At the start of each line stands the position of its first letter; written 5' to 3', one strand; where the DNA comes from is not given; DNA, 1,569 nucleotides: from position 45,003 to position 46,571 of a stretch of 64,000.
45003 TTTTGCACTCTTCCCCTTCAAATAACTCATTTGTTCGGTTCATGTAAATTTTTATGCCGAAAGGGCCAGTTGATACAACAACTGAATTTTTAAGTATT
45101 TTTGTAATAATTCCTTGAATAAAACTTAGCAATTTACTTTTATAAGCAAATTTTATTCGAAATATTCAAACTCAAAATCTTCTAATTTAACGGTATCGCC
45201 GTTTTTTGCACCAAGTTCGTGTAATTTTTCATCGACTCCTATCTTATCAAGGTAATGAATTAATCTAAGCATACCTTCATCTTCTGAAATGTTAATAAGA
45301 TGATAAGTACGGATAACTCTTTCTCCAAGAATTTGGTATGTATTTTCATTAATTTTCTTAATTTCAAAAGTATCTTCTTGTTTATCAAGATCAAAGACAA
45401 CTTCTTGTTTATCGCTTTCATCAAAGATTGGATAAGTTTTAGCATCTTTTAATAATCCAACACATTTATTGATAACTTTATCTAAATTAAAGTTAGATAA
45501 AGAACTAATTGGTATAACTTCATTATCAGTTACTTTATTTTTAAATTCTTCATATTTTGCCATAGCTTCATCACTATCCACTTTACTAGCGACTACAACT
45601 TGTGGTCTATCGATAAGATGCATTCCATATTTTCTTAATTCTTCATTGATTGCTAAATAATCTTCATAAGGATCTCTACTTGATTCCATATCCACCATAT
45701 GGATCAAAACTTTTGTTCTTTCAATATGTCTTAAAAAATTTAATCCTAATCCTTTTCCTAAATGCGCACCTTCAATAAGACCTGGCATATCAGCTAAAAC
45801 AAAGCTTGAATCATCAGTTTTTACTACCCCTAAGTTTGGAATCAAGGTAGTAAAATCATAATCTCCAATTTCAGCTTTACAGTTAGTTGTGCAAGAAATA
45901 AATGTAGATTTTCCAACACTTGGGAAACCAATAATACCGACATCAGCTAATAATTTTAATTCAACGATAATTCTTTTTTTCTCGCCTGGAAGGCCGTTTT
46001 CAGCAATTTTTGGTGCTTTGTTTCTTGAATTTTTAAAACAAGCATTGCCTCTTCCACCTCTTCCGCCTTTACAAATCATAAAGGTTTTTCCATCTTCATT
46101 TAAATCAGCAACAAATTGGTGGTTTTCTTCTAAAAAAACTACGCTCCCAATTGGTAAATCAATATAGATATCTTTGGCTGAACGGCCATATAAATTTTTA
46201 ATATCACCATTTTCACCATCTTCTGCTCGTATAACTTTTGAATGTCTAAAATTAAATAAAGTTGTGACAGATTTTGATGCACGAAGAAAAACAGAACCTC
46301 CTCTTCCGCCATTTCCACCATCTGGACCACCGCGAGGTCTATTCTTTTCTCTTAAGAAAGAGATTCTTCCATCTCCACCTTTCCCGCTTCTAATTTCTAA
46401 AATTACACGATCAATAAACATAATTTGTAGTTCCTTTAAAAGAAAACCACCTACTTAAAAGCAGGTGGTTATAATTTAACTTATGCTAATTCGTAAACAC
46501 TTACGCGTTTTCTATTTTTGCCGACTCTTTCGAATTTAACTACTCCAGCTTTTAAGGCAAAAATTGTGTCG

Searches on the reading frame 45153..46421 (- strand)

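Call 89: search_protein_families(library=ncbifam, proteins=[window:45153-46421:-], max_evalue=0.001)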
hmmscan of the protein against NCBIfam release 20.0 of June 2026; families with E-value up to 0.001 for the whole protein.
window:45153-46421:- (422 aa): 15 families
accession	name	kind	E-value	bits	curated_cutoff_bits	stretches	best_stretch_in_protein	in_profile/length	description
NF008955.0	PRK12297.1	equivalog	2.2e-157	524.4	406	1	1-421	2-428/429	GTPase ObgE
TIGR02729.1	Obg_CgtA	equivalog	3.3e-122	407.6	280.25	1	2-322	1-326/329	Obg family GTPase CgtA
NF008956.1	PRK12299.1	equivalog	2.2e-118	395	300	1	1-324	1-325/327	GTPase ObgE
NF008954.1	PRK12296.1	equivalog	2.5e-115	385.6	377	1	2-420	4-436/470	GTPase ObgE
NF007171.0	PRK09602.1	subfamily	3.8e-24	85.3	387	2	209-250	77-118/397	YchF-related putative GTPase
TIGR03595.1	Obg_CgtA_exten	equivalog_domain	1.7e-18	66.2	37.65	1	352-420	1-69/70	Obg family GTPase CgtA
NF000908.1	PRK00089.1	equivalog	7e-15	55.1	237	1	161-338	6-182/291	GTPase Era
TIGR00092.1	TIGR00092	equivalog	3.3e-14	52.8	279.2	1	161-273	5-144/368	redox-regulated ATPase YchF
TIGR03594.1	GTPase_EngA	equivalog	2.7e-10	39.9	306.7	1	161-329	3-165/432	ribosome biogenesis GTPase Der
TIGR00231.1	small_GTP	domain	1.7e-09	37.6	42.5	1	160-318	5-160/164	GTP-binding protein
TIGR00436.1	era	equivalog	2.3e-09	37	116.25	1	161-330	3-169/270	GTPase Era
TIGR03156.1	GTP_HflX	equivalog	8.1e-09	34.8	216.75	1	158-318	189-345/351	GTPase HflX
NF008280.0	PRK11058.1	equivalog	7.7e-07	28.2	441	1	159-287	198-325/426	ribosome rescue GTPase HflX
TIGR03596.1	GTPase_YlqF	equivalog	3.9e-05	23.1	208.2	0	145-216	107-174/276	ribosome biogenesis GTPase YlqF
TIGR03918.1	GTP_HydF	equivalog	8.9e-05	21.5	325.55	1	160-327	9-170/392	[FeFe] hydrogenase H-cluster maturation GTPase HydF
